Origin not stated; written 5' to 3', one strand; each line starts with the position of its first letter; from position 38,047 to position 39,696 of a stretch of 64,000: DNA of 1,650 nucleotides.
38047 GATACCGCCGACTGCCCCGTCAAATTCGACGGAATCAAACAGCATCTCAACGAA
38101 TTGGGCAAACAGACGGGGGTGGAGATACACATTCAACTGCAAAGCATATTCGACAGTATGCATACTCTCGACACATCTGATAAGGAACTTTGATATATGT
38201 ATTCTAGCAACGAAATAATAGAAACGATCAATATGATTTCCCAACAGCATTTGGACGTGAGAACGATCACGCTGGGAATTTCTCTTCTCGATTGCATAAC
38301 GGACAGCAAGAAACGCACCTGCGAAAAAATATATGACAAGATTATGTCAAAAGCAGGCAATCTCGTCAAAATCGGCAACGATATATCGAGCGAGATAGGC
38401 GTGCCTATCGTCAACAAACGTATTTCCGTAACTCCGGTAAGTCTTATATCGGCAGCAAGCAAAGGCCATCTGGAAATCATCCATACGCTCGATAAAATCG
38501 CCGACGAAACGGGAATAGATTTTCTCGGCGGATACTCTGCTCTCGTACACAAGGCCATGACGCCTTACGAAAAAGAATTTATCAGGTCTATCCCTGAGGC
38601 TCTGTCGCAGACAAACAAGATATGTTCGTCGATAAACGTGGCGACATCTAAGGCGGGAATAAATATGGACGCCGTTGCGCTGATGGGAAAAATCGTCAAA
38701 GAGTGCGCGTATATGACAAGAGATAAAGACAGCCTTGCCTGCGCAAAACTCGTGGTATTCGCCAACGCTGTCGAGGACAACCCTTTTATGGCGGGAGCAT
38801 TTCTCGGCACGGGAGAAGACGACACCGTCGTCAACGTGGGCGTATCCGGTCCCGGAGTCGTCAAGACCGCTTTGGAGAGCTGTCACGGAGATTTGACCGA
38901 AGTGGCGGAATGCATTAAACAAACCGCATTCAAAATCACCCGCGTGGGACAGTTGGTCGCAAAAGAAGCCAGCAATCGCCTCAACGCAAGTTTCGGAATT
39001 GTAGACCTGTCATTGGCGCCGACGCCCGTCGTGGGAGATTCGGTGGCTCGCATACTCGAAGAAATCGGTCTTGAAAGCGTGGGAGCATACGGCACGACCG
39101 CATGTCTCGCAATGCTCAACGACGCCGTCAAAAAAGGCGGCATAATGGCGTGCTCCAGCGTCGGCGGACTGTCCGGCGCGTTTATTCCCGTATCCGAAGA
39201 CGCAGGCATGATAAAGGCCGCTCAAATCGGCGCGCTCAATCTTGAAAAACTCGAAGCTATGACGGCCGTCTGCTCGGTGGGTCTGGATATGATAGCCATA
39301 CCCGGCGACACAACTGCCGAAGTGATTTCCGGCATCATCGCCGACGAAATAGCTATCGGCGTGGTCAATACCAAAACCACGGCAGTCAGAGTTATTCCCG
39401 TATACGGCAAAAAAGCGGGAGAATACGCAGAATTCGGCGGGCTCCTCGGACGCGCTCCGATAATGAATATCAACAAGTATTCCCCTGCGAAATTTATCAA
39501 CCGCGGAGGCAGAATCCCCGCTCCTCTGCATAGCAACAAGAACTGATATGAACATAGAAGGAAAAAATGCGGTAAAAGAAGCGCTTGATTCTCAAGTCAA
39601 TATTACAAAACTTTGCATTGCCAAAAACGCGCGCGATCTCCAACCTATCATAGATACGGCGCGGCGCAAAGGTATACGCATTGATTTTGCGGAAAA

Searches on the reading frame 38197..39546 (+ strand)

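Call 72: search_protein_families(library=pfam, proteins=[window:38197-39546:+], max_evalue=0.00001)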
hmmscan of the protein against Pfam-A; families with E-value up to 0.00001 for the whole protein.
window:38197-39546:+ (449 aa): 1 family
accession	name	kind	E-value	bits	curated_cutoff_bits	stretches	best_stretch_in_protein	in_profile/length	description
PF05167.17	DUF711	-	1.2e-186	620.9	25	1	12-419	1-412/413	Uncharacterised ACR (DUF711)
